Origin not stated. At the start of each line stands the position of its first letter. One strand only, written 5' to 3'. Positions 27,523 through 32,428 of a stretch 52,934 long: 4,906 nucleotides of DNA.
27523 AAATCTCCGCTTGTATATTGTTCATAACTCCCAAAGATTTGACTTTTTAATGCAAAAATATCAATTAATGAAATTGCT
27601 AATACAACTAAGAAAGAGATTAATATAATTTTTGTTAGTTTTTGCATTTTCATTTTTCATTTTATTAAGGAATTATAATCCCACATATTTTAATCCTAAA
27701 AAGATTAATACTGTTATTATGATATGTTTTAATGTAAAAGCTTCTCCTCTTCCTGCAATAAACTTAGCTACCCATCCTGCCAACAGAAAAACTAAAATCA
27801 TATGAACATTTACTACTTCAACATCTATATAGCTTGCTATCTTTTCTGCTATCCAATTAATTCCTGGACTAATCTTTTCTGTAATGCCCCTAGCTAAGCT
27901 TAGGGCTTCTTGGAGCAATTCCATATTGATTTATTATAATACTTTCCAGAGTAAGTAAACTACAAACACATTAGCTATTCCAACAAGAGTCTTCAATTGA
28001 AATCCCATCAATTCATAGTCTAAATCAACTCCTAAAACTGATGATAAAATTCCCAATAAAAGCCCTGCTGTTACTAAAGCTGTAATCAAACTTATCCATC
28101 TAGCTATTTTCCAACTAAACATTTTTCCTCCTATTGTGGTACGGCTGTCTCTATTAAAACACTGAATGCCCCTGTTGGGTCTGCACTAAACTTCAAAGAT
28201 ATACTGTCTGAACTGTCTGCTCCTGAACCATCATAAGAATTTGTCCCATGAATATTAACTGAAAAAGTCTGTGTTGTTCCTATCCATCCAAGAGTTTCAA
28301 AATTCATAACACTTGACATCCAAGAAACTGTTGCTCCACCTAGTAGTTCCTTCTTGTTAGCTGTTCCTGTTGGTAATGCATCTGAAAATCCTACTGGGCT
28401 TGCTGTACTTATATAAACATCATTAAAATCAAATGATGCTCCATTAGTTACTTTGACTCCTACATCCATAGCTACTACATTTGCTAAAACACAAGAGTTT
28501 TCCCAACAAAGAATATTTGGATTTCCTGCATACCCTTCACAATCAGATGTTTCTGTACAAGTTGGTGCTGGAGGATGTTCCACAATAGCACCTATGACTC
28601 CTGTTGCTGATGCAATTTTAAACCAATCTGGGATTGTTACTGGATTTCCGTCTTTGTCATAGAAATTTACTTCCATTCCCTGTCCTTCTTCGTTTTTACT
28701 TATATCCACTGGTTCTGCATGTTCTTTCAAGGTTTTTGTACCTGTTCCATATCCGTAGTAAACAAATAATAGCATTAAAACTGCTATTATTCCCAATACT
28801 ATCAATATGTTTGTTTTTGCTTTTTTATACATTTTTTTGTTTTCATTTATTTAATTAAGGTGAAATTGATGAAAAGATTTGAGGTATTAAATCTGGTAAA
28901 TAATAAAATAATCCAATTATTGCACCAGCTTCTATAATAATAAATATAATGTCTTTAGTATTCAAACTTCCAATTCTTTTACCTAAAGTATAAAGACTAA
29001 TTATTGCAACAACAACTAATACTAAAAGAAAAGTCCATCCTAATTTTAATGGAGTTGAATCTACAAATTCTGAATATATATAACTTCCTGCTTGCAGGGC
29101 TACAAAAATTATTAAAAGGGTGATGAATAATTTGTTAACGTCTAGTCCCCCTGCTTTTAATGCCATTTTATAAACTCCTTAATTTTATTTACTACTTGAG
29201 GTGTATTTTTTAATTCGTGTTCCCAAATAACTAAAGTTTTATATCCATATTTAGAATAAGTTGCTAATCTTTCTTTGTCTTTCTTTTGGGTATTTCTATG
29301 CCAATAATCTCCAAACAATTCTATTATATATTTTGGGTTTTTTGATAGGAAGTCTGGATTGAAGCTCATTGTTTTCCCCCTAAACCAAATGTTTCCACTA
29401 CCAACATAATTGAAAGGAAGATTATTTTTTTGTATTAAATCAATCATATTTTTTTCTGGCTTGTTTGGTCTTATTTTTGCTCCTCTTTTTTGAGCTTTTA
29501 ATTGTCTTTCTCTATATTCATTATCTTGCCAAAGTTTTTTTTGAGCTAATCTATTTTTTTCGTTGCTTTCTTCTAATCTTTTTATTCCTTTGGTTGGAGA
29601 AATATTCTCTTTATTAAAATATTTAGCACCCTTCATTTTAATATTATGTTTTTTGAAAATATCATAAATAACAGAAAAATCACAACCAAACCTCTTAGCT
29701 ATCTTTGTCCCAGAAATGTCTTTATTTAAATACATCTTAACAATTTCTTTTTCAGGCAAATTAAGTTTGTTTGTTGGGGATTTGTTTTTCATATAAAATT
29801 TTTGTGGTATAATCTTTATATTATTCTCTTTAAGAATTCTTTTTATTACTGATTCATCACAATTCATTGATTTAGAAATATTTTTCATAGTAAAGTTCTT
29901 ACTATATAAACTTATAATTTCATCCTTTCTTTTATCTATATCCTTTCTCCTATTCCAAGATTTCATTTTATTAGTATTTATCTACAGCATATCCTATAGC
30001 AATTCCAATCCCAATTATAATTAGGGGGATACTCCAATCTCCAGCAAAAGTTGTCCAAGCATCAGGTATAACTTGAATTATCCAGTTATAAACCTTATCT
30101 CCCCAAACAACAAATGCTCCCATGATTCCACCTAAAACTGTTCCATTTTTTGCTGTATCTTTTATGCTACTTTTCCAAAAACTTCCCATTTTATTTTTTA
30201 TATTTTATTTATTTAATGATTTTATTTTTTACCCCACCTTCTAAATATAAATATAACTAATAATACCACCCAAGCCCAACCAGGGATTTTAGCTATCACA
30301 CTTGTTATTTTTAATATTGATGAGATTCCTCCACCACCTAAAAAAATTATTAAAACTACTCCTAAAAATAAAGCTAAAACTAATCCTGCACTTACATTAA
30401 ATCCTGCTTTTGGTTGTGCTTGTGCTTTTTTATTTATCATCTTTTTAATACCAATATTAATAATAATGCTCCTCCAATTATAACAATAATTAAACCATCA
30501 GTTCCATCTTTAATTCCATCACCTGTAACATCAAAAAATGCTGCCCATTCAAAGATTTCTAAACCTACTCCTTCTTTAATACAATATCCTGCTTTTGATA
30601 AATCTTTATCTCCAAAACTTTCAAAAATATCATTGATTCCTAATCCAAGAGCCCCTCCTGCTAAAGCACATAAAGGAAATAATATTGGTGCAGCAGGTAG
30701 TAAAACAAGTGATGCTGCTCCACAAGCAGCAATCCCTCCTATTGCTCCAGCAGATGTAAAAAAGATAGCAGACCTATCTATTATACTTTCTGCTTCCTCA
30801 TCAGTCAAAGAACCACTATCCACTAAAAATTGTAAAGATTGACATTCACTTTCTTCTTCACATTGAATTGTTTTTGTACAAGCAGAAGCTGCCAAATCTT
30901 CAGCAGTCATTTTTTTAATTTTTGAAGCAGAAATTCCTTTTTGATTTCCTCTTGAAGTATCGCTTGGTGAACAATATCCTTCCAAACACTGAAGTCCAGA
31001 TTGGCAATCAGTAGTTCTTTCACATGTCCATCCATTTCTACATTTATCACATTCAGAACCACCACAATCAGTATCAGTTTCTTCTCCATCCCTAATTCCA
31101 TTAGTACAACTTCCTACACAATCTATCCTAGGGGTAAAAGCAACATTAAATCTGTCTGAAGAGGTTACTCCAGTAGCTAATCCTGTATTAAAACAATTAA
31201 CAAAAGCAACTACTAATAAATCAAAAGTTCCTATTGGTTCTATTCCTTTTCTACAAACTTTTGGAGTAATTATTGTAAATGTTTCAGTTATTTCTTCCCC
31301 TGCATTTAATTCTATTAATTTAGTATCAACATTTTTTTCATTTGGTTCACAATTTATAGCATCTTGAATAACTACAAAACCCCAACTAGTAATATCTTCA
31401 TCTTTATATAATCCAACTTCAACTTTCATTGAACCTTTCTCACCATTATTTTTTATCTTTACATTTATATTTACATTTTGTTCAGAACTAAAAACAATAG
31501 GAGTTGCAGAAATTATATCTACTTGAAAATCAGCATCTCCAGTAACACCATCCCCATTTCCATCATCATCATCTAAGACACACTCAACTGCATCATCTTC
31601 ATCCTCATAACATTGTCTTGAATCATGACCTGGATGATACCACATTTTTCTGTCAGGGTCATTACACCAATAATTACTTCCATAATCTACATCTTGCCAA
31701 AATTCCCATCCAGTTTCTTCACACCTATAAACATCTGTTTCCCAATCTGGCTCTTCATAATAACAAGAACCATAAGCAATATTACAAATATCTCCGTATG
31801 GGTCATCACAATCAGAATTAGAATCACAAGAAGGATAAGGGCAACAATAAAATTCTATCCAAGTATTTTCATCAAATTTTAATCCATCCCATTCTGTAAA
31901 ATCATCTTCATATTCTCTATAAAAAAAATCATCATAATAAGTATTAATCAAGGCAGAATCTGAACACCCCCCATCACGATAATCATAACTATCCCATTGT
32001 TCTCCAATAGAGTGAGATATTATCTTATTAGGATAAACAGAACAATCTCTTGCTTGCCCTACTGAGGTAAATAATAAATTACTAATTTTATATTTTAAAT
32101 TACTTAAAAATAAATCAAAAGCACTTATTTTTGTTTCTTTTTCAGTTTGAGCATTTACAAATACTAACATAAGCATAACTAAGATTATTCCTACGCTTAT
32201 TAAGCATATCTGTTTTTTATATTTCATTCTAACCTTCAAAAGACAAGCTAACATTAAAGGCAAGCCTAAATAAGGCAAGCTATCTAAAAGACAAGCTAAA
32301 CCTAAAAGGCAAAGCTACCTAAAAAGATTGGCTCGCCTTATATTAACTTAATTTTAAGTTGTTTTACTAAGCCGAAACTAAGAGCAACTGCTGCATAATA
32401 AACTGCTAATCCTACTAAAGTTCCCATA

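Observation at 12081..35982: Candidate undescribed system: 24-kb co-directional surface/envelope module with built-in processing enzymes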

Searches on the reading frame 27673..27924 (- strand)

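Call 99: search_protein_families(library=pfam, max_evalue=0.1, proteins=[window:27673-27924:-])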
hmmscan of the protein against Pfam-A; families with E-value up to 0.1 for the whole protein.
window:27673-27924:- (83 aa): 1 family
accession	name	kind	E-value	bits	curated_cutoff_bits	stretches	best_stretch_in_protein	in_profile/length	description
PF19590.4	TrbL_3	-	0.071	12.4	23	1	7-75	124-190/379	TrbL/VirB6 plasmid conjugal transfer like protein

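Call 106: search_protein_families(library=phrogs, max_evalue=0.05, proteins=[window:27673-27924:-])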
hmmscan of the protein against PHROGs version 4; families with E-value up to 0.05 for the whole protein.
window:27673-27924:- (83 aa): 0 families

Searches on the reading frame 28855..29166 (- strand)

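Call 99: search_protein_families(library=pfam, max_evalue=0.1, proteins=[window:28855-29166:-])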
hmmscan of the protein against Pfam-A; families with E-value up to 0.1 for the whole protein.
window:28855-29166:- (103 aa): 2 families
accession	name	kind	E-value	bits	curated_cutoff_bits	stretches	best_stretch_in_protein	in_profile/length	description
PF11377.13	DUF3180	-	0.049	14.3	28.4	1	17-60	1-44/135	Protein of unknown function (DUF3180)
PF03268.19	DUF267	-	0.069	12.5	25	1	18-61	244-287/360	Caenorhabditis protein of unknown function, DUF267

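Call 106: search_protein_families(library=phrogs, max_evalue=0.05, proteins=[window:28855-29166:-])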
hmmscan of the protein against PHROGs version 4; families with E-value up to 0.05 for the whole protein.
window:28855-29166:- (103 aa): 1 family
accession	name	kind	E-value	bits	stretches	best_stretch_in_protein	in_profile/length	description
phrog_6854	-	lysis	0.014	16.6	1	44-97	10-63/104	holin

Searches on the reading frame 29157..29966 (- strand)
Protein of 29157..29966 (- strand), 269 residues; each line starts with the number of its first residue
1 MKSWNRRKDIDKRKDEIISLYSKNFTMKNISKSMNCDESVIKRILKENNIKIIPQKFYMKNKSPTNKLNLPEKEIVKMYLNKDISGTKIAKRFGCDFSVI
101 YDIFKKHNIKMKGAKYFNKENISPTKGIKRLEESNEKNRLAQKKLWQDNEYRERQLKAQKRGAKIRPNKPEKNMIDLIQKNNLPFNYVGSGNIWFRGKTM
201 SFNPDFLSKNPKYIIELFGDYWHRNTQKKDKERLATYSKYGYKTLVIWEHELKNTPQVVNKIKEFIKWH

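Call 5: search_protein_families(library=pfam, max_evalue=0.01, proteins=[window:29157-29966:-])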
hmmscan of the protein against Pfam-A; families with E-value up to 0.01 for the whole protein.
window:29157-29966:- (269 aa): 5 families
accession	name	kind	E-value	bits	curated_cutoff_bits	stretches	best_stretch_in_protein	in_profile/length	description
PF04480.18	DUF559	-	1.6e-07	31.6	20.6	1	204-266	46-108/109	Protein of unknown function (DUF559)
PF13384.12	HTH_23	-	0.0011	19.2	24.6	0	74-106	9-40/50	Homeodomain-like domain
PF13936.12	HTH_38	-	0.0015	18.7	27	0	16-48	12-44/44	Helix-turn-helix domain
PF02796.21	HTH_7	-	0.003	18.1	23.8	0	73-95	12-33/45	Helix-turn-helix domain of resolvase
PF04218.19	CENP-B_N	-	0.0086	16.1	21.2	0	83-106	23-45/53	CENP-B N-terminal DNA-binding domain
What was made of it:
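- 29157..29966 (-): Homing-endonuclease-like gene (2 HTH + DUF559/Vsr-like nuclease) inserted in the block; a selfish insert, not a structural part. Call 5.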

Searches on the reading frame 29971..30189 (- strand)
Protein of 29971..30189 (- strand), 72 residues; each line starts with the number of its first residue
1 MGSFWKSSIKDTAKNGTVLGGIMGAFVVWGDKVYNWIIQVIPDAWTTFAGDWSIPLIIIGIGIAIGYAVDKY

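Call 99: search_protein_families(library=pfam, max_evalue=0.1, proteins=[window:29971-30189:-])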
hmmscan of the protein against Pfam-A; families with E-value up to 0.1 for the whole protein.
window:29971-30189:- (72 aa): 1 family
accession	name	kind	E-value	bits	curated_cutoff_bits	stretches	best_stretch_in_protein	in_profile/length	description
PF08405.16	Calici_PP_N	-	0.096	11.9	24.2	1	23-71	193-243/358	Viral polyprotein N-terminal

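Call 106: search_protein_families(library=phrogs, max_evalue=0.05, proteins=[window:29971-30189:-])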
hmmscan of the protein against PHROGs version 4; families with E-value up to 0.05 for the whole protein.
window:29971-30189:- (72 aa): 0 families

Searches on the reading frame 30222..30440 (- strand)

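Call 99: search_protein_families(library=pfam, max_evalue=0.1, proteins=[window:30222-30440:-])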
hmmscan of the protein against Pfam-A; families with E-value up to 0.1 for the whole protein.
window:30222-30440:- (72 aa): 0 families

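Call 106: search_protein_families(library=phrogs, max_evalue=0.05, proteins=[window:30222-30440:-])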
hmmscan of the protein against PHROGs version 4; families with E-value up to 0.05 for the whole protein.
window:30222-30440:- (72 aa): 1 family
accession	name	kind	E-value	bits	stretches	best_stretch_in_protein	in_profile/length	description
phrog_36995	-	unknown function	0.033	15.2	1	23-67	75-119/122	-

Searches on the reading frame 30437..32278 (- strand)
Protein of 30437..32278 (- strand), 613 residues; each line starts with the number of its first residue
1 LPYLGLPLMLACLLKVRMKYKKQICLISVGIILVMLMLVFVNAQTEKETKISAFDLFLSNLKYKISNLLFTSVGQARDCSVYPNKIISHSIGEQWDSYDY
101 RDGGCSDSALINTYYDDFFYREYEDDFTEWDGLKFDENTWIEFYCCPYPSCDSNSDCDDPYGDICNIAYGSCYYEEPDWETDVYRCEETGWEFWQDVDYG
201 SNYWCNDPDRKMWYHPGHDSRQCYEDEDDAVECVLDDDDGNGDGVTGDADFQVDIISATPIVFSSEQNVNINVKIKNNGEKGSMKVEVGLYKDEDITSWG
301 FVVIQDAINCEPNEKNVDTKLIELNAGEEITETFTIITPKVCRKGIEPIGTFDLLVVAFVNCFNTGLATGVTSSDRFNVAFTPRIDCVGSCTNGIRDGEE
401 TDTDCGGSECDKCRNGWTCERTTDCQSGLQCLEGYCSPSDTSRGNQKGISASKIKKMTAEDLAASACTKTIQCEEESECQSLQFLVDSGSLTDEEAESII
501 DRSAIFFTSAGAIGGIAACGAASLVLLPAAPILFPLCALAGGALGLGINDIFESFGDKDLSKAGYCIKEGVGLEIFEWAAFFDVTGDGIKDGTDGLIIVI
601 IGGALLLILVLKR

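Call 5: search_protein_families(library=pfam, max_evalue=0.01, proteins=[window:30437-32278:-])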
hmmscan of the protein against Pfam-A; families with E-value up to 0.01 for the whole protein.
window:30437-32278:- (613 aa): 1 family
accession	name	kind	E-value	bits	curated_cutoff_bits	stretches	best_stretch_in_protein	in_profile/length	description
PF07705.17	CARDB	-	1.5e-05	25.5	22.7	1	249-339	2-72/101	CARDB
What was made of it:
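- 30437..32278 (-): 613-aa Cys-rich (32 Cys) ectodomain protein with a CARDB domain and C-terminal TM segments; a core member. Call 5 (CARDB, 25.5 bits against a cut-off of 22.7).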

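Call 7: search_protein_families(library=phrogs, max_evalue=0.01, proteins=[window:30437-32278:-])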
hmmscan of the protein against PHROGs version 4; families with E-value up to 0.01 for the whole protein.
window:30437-32278:- (613 aa): 0 families

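Call 76: search_protein_families(library=ncbifam, max_evalue=0.01, proteins=[window:30437-32278:-])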
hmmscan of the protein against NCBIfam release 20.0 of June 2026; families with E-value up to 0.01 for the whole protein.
window:30437-32278:- (613 aa): 0 families
